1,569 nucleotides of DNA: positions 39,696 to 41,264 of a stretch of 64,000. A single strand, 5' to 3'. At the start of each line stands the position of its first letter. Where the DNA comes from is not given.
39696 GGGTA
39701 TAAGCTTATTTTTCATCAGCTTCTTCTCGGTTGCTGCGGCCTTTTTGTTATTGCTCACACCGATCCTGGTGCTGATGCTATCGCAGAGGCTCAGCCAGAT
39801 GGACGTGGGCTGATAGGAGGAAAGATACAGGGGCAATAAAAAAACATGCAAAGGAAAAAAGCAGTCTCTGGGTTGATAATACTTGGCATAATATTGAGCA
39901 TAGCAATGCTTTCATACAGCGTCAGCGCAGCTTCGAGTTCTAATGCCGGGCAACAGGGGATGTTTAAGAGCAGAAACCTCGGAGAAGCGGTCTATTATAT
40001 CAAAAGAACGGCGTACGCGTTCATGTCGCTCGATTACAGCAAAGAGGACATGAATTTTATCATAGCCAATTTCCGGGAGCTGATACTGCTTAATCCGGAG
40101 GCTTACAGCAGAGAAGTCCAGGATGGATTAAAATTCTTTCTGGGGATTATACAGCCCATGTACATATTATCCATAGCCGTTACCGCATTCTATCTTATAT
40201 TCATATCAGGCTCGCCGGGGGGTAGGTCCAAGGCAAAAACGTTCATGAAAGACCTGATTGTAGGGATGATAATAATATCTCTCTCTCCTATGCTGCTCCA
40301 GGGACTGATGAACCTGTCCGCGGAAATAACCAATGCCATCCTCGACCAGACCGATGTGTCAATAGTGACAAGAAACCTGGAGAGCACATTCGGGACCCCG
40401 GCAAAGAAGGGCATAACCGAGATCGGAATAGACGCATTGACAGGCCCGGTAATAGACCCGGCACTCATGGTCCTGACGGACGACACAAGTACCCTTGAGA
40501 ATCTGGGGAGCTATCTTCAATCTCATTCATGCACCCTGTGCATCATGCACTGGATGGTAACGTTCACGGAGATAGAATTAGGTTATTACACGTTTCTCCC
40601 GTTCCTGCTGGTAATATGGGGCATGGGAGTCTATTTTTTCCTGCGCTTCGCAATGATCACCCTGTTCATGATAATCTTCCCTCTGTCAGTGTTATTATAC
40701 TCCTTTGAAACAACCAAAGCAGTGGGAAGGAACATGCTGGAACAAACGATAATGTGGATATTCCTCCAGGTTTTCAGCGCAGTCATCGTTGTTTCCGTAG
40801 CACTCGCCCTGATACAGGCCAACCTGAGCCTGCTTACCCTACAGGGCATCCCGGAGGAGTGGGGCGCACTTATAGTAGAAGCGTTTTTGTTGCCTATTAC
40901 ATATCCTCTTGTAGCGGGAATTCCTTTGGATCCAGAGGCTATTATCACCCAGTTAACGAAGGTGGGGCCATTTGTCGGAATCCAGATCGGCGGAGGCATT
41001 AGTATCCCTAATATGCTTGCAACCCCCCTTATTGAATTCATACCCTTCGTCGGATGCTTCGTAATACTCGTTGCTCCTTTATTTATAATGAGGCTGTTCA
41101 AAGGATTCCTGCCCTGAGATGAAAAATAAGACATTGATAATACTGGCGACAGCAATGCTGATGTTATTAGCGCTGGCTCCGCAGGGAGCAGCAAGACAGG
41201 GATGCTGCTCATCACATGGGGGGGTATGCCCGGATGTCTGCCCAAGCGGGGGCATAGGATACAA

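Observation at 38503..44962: Five tandem paralogs share two strongly conserved membrane blocks around an SP-x-GR-[SA]-KAK loop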

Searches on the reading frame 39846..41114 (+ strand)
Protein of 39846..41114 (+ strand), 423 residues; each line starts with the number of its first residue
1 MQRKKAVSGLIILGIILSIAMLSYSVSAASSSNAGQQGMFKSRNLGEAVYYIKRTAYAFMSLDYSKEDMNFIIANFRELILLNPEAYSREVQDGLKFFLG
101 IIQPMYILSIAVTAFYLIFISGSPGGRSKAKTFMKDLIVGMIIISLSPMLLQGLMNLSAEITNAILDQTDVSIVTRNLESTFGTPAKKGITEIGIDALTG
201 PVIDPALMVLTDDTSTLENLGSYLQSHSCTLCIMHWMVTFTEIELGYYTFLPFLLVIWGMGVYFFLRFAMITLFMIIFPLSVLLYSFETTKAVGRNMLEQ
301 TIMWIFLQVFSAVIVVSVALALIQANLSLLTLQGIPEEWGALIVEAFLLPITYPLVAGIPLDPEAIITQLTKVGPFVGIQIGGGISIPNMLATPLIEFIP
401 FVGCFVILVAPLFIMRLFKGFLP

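Call 4: search_protein_families(library=pfam, proteins=[window:39846-41114:+], max_evalue=1)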
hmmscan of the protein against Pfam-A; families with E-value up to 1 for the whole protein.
window:39846-41114:+ (423 aa): 1 family
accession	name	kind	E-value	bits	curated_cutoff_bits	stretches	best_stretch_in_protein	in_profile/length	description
PF18895.5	T4SS_pilin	-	0.0031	18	26.6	1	96-152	14-69/71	Type IV secretion system pilin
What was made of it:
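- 39846..41117 (+): P2: VirB6-like paralog 2 (423 aa). Block A is at nt 40092-40355 (loop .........) and block B at nt 40644-40757. Pfam T4SS_pilin E 0.0031 at aa 96-152 (call 4).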

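Call 28: search_protein_representatives(alignment_id=A2)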
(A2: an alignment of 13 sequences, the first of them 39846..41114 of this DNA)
Query: 13 sequences, 404 profile positions. Proteins with E-value up to 0.001 (for the whole library): 383; up to 1e-10: 305; up to 1e-30: 97. The best 150 are listed.
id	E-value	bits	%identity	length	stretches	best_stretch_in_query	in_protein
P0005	3.0e-165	566.7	-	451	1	2-404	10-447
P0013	3.2e-161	553.4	-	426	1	2-403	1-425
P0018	1.1e-157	541.9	-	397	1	2-403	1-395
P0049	9.5e-139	479.4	-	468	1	2-403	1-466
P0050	1.3e-101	357.1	-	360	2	260-403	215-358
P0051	1.7e-82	294.2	-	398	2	4-202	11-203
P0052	1.5e-81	291.0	-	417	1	3-403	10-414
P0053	4.0e-78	279.8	-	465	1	5-403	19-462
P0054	5.3e-78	279.4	-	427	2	1-192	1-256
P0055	1.6e-77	277.8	-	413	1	3-403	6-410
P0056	1.1e-76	275.0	-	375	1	3-402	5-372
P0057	1.5e-75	271.3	-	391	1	2-402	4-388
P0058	2.6e-73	263.9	-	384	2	4-197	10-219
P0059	1.8e-72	261.2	-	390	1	2-403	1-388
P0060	1.1e-70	255.3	-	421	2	5-198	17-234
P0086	6.9e-45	170.3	-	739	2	10-194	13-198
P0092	9.0e-43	163.3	-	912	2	47-173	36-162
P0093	1.4e-42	162.7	-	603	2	13-195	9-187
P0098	5.7e-42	160.7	-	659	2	10-177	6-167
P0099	4.7e-41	157.7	-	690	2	5-173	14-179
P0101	1.2e-40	156.3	-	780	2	15-176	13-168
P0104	2.2e-40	155.5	-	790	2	43-173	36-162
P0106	9.2e-40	153.4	-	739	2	15-180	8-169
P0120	2.6e-36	142.1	-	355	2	4-201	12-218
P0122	3.2e-36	141.8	-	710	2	12-196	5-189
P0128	3.2e-35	138.5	-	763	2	59-189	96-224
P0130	1.2e-34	136.6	-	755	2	27-181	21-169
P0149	6.7e-28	114.4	-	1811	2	5-174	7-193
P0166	2.6e-25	105.8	-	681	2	86-171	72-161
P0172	3.0e-24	102.3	-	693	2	53-171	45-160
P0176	1.1e-23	100.4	-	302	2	69-178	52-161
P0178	1.4e-23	100.2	-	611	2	87-177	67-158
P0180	2.7e-23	99.2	-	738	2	92-186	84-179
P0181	2.8e-23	99.2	-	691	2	96-171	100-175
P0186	5.7e-23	98.1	-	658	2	92-172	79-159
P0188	8.1e-23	97.6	-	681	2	101-172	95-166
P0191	2.3e-22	96.1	-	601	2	61-178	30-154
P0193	3.4e-22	95.6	-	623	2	98-168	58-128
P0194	5.4e-22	94.9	-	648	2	80-195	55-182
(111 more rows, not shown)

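Call 58: find_encoding_contigs(protein=P0120, flank=10000, max_places=2)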
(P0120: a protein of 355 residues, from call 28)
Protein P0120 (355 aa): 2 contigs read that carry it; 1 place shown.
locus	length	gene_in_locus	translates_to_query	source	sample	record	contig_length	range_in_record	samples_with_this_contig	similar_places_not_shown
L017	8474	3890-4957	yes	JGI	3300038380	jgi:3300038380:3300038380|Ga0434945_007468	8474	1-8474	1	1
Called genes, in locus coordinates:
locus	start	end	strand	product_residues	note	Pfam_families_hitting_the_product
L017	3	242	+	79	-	?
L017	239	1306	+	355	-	-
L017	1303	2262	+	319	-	-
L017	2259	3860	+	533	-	PF00092:VWA, PF18895:T4SS_pilin (weak)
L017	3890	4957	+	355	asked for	-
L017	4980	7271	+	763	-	-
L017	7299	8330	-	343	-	-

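Call 59: find_encoding_contigs(protein=P0176, flank=10000, max_places=2)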
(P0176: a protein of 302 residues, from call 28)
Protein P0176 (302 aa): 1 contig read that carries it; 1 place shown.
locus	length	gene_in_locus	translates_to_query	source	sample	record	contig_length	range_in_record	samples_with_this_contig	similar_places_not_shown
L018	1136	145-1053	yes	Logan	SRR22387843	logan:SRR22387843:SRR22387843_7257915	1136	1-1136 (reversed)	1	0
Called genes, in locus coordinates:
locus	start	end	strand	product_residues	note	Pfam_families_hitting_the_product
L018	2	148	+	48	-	?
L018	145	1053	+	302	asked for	-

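Call 83: find_encoding_contigs(protein=P0149, flank=10000, max_places=2)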
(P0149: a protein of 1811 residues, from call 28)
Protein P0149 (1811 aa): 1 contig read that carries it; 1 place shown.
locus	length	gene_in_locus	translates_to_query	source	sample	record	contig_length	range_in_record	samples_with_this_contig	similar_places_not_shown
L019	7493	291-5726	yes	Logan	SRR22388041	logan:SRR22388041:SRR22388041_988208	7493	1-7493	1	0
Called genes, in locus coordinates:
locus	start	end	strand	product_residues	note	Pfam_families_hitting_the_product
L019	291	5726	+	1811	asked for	PF19590:TrbL_3 (faint), PF26635:DUF8208 (weak)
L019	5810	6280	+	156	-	-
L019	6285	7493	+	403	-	?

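Call 84: find_encoding_contigs(protein=P0194, flank=10000, max_places=2)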
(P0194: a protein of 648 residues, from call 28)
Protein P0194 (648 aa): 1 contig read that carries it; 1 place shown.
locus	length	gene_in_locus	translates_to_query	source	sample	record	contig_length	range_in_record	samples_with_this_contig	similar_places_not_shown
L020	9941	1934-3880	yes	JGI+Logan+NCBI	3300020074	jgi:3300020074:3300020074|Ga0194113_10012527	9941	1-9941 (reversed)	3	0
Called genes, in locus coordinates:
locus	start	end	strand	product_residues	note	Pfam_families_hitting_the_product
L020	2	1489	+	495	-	?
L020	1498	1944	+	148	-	-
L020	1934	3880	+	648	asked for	PF19590:TrbL_3 (weak)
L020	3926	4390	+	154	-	-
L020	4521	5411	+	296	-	PF12666:PrgI, PF26593:TraC-like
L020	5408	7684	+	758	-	PF01935:DUF87, PF19044:P-loop_TraG, PF12846:AAA_10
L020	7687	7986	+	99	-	PF04956:TrbC (weak), PF18895:T4SS_pilin (weak)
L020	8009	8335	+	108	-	PF18895:T4SS_pilin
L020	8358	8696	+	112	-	PF18895:T4SS_pilin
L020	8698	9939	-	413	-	PF02403:Seryl_tRNA_N, PF00587:tRNA-synt_2b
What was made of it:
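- On Type IV secretion system (as a locus): The feature is met only for the single-copy relative in L020 (call 84).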

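Call 85: search_protein_families(library=pfam, proteins=[P0194, P0193, P0191, P0188, P0186, P0181, P0180, P0178, P0172, P0166], max_evalue=0.1)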
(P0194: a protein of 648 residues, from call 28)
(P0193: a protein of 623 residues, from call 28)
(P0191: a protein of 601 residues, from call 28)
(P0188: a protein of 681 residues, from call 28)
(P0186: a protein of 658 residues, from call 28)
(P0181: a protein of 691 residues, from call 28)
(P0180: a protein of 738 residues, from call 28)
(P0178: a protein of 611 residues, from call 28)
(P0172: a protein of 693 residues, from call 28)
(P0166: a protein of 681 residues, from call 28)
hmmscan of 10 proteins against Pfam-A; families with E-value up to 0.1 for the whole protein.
P0194 (648 aa): 1 family
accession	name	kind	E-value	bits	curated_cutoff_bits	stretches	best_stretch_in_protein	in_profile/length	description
PF04610.19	TrbL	-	0.005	17.1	25.9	1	162-286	94-213/215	TrbL/VirB6 plasmid conjugal transfer protein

P0193 (623 aa): 0 families

P0191 (601 aa): 1 family
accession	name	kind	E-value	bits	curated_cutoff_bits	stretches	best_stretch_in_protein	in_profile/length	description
PF18895.5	T4SS_pilin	-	0.045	14.3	26.6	1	76-124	13-61/71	Type IV secretion system pilin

P0188 (681 aa): 1 family
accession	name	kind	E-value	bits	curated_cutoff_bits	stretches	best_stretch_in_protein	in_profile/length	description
PF18895.5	T4SS_pilin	-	0.032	14.7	26.6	1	98-151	17-70/71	Type IV secretion system pilin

P0186 (658 aa): 1 family
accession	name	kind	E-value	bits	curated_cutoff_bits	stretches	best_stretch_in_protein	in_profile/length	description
PF19597.4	TrbL_4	-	0.002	18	27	1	120-264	85-228/276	Conjugal transfer protein TrbL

P0181 (691 aa): 2 families
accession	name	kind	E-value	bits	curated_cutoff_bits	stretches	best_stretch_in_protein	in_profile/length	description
PF14520.12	HHH_5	-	0.019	15.9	27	1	583-624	13-51/57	Helix-hairpin-helix domain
PF14229.12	DUF4332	-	0.02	15.5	23.2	1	580-628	3-53/122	Domain of unknown function (DUF4332)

P0180 (738 aa): 7 families
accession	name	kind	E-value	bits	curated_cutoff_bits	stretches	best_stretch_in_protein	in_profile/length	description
PF14520.12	HHH_5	-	7.9e-19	68.3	27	2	609-665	2-56/57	Helix-hairpin-helix domain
PF00730.31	HhH-GPD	-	1.6e-06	28.9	26.2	1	544-600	26-76/108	HhH-GPD superfamily base excision DNA repair protein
PF07647.24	SAM_2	-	3.9e-05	24.2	20.5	1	539-579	24-65/66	SAM domain (Sterile alpha motif)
PF25453.1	DUF7898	-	0.00023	22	27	0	624-650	17-43/80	Domain of unknown function (DUF7898)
PF14229.12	DUF4332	-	0.00031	21.3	23.2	0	610-652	54-94/122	Domain of unknown function (DUF4332)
PF22357.2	AF1548-like_C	-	0.00051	20.5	23.9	1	530-577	7-53/56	AF1548-like, C-terminal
PF11731.14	Cdd1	-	0.0012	19.4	25.5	0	523-559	5-41/86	Pathogenicity locus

P0178 (611 aa): 2 families
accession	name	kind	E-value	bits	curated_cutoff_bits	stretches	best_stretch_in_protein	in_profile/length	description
PF18895.5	T4SS_pilin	-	0.00043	20.7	26.6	1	88-138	14-70/71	Type IV secretion system pilin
PF04610.19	TrbL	-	0.00057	20.1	25.9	1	128-296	41-210/215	TrbL/VirB6 plasmid conjugal transfer protein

P0172 (693 aa): 2 families
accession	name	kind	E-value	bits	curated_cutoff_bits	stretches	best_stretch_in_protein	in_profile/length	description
PF18895.5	T4SS_pilin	-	0.0011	19.5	26.6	1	91-139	15-63/71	Type IV secretion system pilin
PF11932.13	DUF3450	-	0.086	12.6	32.6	0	516-591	17-92/241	Protein of unknown function (DUF3450)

P0166 (681 aa): 2 families
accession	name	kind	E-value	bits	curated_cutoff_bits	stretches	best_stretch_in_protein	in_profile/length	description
PF11007.13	CotJA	-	0.085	13.2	25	0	630-644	17-31/35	Spore coat associated protein JA (CotJA)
PF20216.3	DUF6576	-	0.09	13.4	27.3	0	586-610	11-35/47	Family of unknown function (DUF6576)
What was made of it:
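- On TrbL/VirB6 superfamily (PF04610 TrbL, PF19590 TrbL_3, PF19597 TrbL_4): P0178 has a TrbL PF04610 hit at 5.7e-4 (call 85).
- Distant members give sub-threshold TrbL and TrbL_4 hits (call 85).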

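Call 87: find_encoding_contigs(protein=P0086, flank=10000, max_places=2)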
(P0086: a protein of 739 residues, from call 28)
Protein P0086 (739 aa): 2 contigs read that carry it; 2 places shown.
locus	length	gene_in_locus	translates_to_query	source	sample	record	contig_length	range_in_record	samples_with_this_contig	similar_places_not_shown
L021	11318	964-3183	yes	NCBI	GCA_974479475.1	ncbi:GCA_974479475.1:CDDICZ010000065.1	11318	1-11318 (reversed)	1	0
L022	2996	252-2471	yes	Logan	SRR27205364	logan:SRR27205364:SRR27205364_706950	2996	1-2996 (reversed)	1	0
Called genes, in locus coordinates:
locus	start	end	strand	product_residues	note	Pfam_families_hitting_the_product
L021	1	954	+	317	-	?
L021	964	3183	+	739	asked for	PF19590:TrbL_3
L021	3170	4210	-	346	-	PF00515:TPR_1 (weak), PF07719:TPR_2 (weak), PF00515:TPR_1 (weak), PF07719:TPR_2 (weak), PF13424:TPR_12 (weak), PF00515:TPR_1 (weak), PF13432:TPR_16 (weak), PF14559:TPR_19 (weak), +10 more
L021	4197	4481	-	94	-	PF04010:DUF357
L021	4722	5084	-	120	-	PF04032:Rpr2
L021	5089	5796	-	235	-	PF00557:Peptidase_M24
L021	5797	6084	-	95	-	PF01321:Creatinase_N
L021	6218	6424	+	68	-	PF01423:LSM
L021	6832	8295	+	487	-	PF00254:FKBP_C, PF03227:GILT (faint)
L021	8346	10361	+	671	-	PF00133:tRNA-synt_1, PF01406:tRNA-synt_1e (faint), PF09334:tRNA-synt_1g, PF19303:Anticodon_3, PF08264:Anticodon_1, PF01588:tRNA_bind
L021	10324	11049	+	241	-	PF01876:RNase_P_p30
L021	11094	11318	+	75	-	?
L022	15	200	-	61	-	-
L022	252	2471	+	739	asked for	PF19590:TrbL_3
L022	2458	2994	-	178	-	?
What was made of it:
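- On TrbL/VirB6 superfamily (PF04610 TrbL, PF19590 TrbL_3, PF19597 TrbL_4): P0086 has a precomputed TrbL_3 annotation at E of 1e-5 or better (call 87).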

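Call 88: find_encoding_contigs(protein=P0104, flank=10000, max_places=2)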
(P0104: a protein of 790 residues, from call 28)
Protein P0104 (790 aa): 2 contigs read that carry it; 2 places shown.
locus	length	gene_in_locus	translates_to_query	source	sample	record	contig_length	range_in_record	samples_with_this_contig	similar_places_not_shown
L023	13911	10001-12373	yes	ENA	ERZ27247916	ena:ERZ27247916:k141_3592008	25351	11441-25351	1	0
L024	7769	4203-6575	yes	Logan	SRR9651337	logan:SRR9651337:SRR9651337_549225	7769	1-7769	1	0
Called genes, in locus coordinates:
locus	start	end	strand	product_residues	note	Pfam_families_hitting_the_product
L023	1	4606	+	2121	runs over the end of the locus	-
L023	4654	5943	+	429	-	PF13573:SprB (faint), PF13927:Ig_3 (faint)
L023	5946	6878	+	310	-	-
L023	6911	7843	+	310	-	-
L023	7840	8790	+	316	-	PF18895:T4SS_pilin (weak)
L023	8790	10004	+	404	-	-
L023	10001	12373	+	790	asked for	-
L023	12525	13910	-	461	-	?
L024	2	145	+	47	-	?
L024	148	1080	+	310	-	-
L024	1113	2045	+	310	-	-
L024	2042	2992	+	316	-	PF18895:T4SS_pilin (weak)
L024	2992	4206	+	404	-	-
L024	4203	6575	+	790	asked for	-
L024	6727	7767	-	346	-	?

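Call 89: search_protein_families(library=pfam, proteins=[P0086, P0092, P0093, P0098, P0099, P0101, P0106, P0122, P0128, P0130], max_evalue=0.01)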
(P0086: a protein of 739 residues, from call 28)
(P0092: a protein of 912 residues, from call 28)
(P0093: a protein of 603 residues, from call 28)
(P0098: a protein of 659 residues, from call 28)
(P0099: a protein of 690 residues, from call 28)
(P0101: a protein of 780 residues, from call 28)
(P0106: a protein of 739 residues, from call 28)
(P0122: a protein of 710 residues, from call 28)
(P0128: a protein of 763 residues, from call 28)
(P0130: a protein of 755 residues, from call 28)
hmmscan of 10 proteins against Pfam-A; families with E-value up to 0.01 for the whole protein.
P0086 (739 aa): 1 family
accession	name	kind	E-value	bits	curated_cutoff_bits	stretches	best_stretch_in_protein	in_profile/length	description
PF18368.7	Ig_GlcNase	-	0.00096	19.7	26.3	1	446-512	20-87/105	Exo-beta-D-glucosaminidase Ig-fold domain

P0092 (912 aa): 1 family
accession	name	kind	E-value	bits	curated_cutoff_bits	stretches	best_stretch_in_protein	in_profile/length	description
PF15780.11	ASH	-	0.007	17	27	0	640-706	19-81/98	Abnormal spindle-like microcephaly-assoc'd, ASPM-SPD-2-Hydin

P0093 (603 aa): 0 families

P0098 (659 aa): 0 families

P0099 (690 aa): 1 family
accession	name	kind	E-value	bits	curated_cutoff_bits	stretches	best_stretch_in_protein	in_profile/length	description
PF18895.5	T4SS_pilin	-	0.0025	18.3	26.6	1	112-164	19-71/71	Type IV secretion system pilin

P0101 (780 aa): 0 families

P0106 (739 aa): 2 families
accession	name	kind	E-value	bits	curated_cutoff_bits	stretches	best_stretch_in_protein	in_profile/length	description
PF12733.13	Cadherin-like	-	0.0057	17.5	24.2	0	510-546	50-87/89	Cadherin-like beta sandwich domain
PF05753.20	TRAP_beta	-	0.0071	16.2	22.4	0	522-558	33-69/178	Translocon-associated protein beta (TRAPB)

P0122 (710 aa): 3 families
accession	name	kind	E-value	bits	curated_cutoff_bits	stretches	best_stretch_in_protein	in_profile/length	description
PF06280.18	fn3_5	-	0.00023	22.3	27.6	1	463-535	34-103/112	Fn3-like domain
PF17753.7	Ig_mannosidase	-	0.0034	17.5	22.6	0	480-523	27-73/81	Ig-fold domain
PF18368.7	Ig_GlcNase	-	0.0058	17.2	26.3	0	454-516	26-89/105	Exo-beta-D-glucosaminidase Ig-fold domain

P0128 (763 aa): 3 families
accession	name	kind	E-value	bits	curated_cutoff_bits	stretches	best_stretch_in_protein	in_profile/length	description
PF02170.28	PAZ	-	0.00086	19.7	28.8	0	645-687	36-77/123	PAZ domain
PF18895.5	T4SS_pilin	-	0.0019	18.7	26.6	1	135-193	13-71/71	Type IV secretion system pilin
PF06280.18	fn3_5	-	0.008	17.3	27.6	0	515-608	2-102/112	Fn3-like domain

P0130 (755 aa): 4 families
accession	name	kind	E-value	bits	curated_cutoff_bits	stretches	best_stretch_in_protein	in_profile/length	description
PF15780.11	ASH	-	1.5e-06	28.7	27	1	429-503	11-83/98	Abnormal spindle-like microcephaly-assoc'd, ASPM-SPD-2-Hydin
PF00927.28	Transglut_C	-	0.0007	20.1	26.6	1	442-496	17-76/106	Transglutaminase family, C-terminal ig like domain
PF18368.7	Ig_GlcNase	-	0.0014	19.2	26.3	1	431-500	20-92/105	Exo-beta-D-glucosaminidase Ig-fold domain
PF17753.7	Ig_mannosidase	-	0.0038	17.3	22.6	1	466-500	32-68/81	Ig-fold domain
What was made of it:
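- On TrbL/VirB6 superfamily (PF04610 TrbL, PF19590 TrbL_3, PF19597 TrbL_4): Caveat: the local Pfam copy did not list TrbL_3 for P0086 (call 89).
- The local Pfam copy did not reproduce the precomputed TrbL_3 call for P0086 (call 89).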
